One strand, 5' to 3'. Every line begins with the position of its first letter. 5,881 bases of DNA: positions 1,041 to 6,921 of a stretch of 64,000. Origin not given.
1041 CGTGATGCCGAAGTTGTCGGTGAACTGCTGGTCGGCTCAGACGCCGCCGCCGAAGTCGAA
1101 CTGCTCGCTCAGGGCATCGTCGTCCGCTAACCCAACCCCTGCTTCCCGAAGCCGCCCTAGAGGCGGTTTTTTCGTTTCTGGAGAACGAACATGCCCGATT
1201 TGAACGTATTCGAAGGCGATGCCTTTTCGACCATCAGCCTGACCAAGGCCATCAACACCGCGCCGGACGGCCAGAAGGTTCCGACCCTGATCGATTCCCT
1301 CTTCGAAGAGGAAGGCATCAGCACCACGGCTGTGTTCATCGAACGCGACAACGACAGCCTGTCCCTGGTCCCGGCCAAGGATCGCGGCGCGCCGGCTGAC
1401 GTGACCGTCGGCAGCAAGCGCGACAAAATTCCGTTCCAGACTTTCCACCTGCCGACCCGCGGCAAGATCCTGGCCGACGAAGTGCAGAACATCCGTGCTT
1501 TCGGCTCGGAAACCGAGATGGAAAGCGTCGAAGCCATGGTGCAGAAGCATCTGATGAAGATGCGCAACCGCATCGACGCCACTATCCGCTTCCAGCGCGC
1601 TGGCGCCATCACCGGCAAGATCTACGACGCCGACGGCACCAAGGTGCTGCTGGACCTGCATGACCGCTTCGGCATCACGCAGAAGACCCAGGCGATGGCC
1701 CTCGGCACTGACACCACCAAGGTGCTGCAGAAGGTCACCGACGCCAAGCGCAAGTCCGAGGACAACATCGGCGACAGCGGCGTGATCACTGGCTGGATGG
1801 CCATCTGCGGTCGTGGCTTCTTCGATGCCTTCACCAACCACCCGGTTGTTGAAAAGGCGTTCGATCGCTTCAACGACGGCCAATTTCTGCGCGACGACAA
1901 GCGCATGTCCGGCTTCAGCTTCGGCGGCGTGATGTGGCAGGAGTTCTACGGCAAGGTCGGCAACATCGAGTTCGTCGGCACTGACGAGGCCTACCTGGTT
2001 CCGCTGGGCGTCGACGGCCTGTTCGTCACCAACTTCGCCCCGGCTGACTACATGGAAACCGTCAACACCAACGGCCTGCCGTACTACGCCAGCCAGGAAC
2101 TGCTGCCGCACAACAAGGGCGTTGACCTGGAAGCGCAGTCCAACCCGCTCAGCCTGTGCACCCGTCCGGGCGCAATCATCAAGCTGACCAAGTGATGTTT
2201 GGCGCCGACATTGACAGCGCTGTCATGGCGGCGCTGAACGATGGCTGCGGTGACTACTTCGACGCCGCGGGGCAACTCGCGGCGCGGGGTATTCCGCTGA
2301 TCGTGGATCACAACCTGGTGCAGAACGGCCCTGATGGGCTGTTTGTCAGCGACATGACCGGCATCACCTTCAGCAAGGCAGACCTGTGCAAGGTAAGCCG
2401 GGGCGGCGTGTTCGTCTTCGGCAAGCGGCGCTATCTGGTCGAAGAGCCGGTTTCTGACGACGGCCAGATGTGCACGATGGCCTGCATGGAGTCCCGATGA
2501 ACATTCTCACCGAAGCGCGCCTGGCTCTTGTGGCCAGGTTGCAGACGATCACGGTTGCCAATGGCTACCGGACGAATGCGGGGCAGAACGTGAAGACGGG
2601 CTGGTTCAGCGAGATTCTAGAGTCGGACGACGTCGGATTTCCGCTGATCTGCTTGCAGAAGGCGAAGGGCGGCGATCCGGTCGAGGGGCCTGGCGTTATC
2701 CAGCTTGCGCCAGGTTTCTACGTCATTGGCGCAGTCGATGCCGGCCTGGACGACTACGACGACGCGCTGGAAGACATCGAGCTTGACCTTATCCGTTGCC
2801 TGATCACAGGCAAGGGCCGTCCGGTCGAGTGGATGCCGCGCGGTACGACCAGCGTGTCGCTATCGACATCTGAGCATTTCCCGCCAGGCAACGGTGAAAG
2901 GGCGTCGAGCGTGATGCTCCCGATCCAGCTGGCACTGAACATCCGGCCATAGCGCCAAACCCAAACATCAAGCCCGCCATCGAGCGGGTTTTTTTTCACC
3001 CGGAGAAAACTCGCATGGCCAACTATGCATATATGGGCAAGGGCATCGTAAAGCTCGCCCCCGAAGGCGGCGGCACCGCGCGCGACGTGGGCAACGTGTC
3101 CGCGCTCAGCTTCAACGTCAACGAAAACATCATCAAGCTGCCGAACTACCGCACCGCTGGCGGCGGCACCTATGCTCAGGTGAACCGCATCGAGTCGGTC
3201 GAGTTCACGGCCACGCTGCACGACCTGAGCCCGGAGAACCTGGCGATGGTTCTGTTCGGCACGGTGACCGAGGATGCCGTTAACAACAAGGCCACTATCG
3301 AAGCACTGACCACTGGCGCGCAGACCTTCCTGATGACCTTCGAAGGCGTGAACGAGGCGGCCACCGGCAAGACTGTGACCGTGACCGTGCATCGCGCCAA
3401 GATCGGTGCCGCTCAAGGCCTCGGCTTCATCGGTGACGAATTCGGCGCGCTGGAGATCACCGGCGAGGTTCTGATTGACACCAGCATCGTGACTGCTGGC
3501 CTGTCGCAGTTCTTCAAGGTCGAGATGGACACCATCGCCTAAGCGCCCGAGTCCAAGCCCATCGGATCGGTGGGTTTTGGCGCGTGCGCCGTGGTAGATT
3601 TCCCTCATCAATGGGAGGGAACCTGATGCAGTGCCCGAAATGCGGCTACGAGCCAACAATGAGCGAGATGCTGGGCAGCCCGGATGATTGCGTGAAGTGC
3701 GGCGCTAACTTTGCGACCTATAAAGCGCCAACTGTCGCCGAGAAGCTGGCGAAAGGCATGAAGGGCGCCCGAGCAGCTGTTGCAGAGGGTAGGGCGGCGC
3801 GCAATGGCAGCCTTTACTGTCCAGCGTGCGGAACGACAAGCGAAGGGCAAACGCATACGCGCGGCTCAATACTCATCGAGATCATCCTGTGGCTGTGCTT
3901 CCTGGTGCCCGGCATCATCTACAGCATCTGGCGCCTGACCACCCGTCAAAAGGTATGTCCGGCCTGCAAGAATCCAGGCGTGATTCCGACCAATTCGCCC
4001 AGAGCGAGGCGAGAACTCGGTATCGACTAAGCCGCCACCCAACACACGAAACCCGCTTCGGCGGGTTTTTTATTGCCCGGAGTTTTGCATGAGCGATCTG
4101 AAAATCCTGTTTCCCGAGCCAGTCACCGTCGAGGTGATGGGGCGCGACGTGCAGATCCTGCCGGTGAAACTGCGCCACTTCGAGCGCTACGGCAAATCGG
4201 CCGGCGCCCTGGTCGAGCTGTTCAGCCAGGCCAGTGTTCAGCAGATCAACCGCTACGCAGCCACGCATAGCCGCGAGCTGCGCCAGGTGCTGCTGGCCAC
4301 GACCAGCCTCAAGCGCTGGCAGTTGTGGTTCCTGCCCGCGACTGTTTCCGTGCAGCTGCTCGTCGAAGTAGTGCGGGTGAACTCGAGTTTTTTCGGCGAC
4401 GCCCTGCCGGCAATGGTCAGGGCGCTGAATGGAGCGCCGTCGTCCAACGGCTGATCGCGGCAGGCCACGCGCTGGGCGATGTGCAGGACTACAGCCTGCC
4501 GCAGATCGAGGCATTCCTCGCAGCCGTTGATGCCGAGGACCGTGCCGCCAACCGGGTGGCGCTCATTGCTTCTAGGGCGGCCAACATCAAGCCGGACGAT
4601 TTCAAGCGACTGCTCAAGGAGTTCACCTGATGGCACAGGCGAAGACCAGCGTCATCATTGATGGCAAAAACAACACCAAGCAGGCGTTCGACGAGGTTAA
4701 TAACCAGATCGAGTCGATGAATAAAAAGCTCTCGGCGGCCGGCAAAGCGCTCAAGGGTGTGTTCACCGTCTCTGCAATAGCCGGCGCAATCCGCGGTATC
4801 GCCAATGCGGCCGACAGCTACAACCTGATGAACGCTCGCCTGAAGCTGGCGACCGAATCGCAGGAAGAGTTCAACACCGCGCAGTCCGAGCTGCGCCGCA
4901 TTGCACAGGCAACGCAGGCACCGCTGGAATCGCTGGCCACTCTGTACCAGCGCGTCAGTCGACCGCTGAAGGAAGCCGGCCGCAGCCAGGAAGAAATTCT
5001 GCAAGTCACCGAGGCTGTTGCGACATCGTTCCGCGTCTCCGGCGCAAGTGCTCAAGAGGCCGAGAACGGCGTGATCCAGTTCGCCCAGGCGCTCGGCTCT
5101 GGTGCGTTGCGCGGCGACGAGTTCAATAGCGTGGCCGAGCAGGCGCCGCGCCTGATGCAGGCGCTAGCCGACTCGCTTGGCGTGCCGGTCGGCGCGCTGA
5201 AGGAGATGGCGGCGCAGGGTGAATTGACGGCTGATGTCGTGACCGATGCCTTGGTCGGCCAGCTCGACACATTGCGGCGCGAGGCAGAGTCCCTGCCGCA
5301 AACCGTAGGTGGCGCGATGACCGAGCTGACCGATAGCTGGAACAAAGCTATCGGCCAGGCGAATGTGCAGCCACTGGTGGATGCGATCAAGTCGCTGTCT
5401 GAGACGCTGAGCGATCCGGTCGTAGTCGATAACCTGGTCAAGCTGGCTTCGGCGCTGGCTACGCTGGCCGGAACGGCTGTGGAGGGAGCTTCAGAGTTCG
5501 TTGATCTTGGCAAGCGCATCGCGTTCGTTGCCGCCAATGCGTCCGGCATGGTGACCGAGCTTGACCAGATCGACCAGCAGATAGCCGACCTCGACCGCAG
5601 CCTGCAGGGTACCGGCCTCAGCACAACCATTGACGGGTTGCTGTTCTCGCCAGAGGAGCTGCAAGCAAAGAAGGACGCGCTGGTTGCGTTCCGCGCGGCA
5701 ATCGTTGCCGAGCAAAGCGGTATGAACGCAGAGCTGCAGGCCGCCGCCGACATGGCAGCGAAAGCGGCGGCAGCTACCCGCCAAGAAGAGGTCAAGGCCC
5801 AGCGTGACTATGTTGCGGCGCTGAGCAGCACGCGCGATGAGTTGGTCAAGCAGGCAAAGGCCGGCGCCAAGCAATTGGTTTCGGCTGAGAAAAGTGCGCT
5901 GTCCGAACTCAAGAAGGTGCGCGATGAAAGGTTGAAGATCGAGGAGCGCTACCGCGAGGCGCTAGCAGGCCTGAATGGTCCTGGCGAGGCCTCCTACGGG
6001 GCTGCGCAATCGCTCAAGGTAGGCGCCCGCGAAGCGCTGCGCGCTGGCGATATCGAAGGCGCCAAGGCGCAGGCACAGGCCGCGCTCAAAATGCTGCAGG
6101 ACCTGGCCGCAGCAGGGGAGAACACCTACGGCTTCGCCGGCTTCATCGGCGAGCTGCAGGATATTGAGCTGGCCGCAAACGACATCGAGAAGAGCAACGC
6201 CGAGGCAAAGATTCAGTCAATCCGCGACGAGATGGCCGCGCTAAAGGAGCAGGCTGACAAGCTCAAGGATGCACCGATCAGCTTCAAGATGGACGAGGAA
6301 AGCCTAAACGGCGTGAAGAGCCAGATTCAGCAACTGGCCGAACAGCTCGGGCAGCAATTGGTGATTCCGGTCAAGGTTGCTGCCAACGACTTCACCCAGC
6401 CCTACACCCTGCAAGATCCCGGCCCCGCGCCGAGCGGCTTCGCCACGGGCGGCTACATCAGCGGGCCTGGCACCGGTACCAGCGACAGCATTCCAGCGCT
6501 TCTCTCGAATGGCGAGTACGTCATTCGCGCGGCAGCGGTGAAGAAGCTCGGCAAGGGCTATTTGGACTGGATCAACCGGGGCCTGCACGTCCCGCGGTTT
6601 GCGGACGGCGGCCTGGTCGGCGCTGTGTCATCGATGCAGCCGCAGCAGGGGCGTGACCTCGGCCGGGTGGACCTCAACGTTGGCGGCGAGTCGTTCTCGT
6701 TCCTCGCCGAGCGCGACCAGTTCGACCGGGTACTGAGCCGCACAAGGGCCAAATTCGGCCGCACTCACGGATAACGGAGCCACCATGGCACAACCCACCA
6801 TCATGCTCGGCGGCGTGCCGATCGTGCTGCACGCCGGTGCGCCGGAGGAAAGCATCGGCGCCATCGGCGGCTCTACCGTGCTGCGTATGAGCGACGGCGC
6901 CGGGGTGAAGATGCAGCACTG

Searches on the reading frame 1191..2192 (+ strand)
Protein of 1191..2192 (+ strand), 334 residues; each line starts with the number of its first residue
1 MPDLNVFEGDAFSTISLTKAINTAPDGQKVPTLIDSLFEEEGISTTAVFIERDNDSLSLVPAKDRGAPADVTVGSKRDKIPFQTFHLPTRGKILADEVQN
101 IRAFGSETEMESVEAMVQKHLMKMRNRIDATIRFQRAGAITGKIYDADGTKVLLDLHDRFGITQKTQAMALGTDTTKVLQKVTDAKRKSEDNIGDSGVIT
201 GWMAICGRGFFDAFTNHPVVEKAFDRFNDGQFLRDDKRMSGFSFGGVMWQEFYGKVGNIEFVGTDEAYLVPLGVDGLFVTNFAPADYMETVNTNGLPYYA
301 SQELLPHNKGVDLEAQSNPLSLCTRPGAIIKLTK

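Call 99: search_protein_families(library=pfam, proteins=[window:1191-2192:+], max_evalue=0.00001)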
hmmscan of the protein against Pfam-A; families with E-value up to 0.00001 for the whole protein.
window:1191-2192:+ (334 aa): 1 family
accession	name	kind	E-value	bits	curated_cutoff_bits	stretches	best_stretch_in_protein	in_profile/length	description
PF03864.22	Phage_cap_E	-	6.7e-94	315.1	22.9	1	14-333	2-328/329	Phage major capsid protein E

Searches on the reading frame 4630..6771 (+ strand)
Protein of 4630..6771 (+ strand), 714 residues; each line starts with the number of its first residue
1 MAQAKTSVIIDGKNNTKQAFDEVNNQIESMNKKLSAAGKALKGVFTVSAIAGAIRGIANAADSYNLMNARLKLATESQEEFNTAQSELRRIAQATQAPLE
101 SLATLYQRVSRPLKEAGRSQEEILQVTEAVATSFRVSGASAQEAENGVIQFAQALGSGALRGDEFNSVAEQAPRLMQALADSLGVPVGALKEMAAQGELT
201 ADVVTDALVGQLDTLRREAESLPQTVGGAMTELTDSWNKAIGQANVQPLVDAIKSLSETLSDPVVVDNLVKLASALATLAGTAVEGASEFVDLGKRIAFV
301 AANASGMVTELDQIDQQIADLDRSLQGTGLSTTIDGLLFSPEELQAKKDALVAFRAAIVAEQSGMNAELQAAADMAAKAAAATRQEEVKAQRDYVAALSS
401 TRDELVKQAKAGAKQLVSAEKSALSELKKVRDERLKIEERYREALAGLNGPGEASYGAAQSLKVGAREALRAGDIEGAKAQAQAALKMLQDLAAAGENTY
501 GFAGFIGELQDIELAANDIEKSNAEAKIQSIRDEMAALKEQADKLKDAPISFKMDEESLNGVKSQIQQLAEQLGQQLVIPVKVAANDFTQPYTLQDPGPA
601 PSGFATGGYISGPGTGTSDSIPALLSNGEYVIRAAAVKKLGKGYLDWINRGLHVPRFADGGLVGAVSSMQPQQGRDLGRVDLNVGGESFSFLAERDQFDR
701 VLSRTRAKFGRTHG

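Call 99: search_protein_families(library=pfam, proteins=[window:4630-6771:+], max_evalue=0.00001)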
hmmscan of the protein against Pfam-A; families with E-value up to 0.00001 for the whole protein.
window:4630-6771:+ (714 aa): 1 family
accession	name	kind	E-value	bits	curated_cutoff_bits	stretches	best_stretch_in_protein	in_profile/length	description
PF20155.4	TMP_3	-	8.8e-66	221.7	41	1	56-245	2-191/192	Tape measure protein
